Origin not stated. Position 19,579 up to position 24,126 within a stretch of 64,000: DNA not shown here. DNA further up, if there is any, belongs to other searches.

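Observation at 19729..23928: No polytopic VirB6 or TrbL; its slot holds a 1400-aa secreted, cysteine-rich coiled-coil protein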

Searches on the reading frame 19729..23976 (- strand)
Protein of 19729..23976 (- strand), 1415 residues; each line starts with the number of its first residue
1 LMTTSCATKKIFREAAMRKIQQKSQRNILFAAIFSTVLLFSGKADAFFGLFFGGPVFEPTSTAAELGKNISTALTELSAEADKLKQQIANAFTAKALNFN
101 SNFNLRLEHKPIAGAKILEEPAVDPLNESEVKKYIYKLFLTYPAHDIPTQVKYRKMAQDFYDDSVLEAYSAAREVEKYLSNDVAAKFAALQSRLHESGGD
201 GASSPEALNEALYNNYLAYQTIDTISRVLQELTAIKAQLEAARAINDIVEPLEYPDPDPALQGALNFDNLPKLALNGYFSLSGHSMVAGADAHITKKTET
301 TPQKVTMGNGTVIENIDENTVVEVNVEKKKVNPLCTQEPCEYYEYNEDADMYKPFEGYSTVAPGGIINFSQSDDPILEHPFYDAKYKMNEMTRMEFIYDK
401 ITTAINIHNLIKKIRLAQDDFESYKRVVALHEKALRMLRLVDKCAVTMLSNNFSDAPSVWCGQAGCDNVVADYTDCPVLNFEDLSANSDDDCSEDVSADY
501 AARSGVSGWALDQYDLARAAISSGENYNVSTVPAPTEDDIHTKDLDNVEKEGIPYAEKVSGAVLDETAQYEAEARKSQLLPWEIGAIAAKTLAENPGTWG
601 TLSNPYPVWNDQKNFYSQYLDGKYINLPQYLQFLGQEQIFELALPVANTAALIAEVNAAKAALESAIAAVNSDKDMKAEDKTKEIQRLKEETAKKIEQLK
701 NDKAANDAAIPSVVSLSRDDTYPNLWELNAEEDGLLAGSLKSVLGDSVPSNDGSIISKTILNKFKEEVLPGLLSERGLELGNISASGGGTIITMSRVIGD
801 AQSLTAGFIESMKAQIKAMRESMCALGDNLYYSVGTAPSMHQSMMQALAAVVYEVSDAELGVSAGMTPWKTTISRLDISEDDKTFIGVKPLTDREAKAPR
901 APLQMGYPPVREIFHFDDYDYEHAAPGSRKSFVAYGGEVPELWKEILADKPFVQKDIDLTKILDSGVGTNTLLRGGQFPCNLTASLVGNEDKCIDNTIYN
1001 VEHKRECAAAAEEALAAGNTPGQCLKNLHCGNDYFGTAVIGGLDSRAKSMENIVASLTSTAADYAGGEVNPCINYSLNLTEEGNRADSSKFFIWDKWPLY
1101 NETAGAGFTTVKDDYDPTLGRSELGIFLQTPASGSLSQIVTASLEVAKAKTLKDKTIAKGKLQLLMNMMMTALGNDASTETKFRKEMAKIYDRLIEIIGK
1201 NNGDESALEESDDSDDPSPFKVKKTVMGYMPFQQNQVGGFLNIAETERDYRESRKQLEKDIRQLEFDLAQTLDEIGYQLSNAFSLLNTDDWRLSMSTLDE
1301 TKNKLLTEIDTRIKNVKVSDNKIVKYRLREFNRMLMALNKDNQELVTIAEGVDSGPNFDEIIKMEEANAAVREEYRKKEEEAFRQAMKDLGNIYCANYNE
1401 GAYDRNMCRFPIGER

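Call 5: search_protein_families(library=pfam, proteins=[window:19729-23976:-], max_evalue=0.1)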
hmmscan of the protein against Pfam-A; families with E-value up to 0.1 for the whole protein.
window:19729-23976:- (1415 aa): 1 family
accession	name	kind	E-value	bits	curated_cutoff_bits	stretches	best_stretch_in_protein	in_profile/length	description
PF16515.11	HIP1_clath_bdg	-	0.0064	17.3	28.8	1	654-701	23-70/99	Clathrin-binding domain of Huntingtin-interacting protein 1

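Call 9: find_homologous_proteins(query=window:19729-23928:-, max_evalue=0.001)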
Query window:19729-23928:- (1399 aa): 14 proteins with E <= 0.001 among 8000 candidates.
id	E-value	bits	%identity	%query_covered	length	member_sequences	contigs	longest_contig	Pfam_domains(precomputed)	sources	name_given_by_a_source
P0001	0.0e+0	3162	100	100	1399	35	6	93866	-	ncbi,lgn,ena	-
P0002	0.0e+0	2854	90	100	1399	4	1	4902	-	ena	-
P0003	0.0e+0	2480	78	100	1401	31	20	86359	-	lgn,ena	-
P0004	0.0e+0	2404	76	100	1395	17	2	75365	-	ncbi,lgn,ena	-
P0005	0.0e+0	2368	75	100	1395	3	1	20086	-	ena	-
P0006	0.0e+0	1624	54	100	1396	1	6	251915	-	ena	-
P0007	0.0e+0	1124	44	100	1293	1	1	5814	-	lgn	-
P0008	0.0e+0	1120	43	100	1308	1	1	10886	-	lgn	-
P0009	4.6e-150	520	26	75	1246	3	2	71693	PF09766.15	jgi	-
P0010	2.1e-148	514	36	44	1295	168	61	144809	-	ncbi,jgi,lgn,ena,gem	-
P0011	1.1e-145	505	35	44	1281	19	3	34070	-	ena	-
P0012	4.6e-99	351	29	44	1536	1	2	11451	-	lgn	-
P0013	1.4e-97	346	30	45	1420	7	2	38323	-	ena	-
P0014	3.0e-50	189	24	37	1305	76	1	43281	-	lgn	-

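Call 10: list_cluster_members(proteins=[P0001, P0004, P0010, P0009, P0014])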
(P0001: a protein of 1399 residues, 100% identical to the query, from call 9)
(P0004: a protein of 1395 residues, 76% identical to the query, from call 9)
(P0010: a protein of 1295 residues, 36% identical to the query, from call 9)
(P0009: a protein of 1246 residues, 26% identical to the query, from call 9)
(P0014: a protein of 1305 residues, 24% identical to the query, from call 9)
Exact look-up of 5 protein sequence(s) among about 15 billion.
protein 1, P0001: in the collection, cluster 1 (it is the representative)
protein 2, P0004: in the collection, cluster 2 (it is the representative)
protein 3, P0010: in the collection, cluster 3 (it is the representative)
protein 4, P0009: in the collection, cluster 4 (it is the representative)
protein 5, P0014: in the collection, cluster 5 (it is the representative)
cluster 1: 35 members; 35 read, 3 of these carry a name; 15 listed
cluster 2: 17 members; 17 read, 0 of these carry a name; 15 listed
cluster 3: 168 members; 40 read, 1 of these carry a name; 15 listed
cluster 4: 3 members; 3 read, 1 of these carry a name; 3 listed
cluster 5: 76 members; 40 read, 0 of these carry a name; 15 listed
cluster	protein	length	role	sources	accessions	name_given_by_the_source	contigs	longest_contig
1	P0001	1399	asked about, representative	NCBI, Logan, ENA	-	-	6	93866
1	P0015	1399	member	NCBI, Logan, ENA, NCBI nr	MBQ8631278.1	MAG: hypothetical protein IJ479_06110 [Alphaproteobacteria bacterium] | hypothetical protein [Alphaproteobacteria bacterium]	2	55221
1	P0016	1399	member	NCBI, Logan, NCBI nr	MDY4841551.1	MAG: hypothetical protein SO314_04225 [Alphaproteobacteria bacterium] | hypothetical protein [Alphaproteobacteria bacterium]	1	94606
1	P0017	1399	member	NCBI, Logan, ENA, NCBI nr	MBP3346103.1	MAG: hypothetical protein J6L86_03615 [Alphaproteobacteria bacterium] | hypothetical protein [Alphaproteobacteria bacterium]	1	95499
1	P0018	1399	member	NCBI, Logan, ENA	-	-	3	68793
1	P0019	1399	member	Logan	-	-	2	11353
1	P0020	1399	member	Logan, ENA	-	-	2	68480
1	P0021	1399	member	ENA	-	-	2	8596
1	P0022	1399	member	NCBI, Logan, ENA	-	-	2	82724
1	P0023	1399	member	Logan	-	-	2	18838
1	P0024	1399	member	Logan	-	-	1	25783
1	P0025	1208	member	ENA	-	-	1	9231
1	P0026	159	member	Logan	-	-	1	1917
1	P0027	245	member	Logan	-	-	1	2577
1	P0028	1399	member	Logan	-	-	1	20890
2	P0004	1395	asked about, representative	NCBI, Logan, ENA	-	-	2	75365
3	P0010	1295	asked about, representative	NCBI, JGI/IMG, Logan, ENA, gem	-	-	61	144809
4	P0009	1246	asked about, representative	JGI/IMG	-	-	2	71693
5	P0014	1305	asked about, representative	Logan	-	-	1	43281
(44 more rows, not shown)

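Call 13: find_encoding_contigs(protein=P0010, flank=10000, max_places=2)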
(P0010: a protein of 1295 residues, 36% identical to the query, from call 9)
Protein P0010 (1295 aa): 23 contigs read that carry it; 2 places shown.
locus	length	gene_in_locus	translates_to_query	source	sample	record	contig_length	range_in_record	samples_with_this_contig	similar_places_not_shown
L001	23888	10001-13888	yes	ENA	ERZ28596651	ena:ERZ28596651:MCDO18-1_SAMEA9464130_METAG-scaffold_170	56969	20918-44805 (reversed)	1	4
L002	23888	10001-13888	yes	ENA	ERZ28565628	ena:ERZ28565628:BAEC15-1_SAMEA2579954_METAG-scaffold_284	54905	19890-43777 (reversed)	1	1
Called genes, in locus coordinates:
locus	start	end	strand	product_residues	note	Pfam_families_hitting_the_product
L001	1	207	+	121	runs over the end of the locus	PF04956:TrbC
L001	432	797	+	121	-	PF04956:TrbC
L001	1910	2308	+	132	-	PF04956:TrbC (weak)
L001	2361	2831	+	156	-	-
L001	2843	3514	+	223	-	-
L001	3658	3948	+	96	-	-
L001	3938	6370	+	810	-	PF27097:VirB4_TrbE_N (weak), PF03135:CagE_TrbE_VirB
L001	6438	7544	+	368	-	-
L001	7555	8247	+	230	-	-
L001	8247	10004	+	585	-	-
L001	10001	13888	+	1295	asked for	-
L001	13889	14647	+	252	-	PF04335:VirB8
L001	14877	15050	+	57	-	-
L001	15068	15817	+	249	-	PF04335:VirB8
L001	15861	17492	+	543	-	PF03524:CagX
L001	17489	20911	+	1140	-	-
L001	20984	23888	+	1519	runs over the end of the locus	PF12396:DUF3659 (faint), PF21784:Bflower (faint), PF21785:Bflower_2, PF03743:TrbI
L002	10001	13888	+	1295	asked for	-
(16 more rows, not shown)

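Call 14: find_encoding_contigs(protein=P0014, flank=10000, max_places=2)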
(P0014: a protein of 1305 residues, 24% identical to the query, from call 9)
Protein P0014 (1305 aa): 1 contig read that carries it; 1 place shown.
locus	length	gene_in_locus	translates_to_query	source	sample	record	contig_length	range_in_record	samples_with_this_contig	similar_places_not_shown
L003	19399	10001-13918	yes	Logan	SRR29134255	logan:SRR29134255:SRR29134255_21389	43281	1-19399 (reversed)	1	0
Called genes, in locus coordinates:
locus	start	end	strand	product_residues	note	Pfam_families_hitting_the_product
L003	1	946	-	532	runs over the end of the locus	-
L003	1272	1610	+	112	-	PF04956:TrbC (weak)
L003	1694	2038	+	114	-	PF04956:TrbC (weak)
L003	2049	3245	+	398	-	-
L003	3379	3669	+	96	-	-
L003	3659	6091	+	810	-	PF27097:VirB4_TrbE_N (weak), PF03135:CagE_TrbE_VirB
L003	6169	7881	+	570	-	-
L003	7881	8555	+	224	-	-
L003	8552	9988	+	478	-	-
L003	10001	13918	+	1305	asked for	-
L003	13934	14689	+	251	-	PF04335:VirB8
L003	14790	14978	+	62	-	-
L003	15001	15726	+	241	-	PF04335:VirB8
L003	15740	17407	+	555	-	PF03524:CagX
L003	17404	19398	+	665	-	?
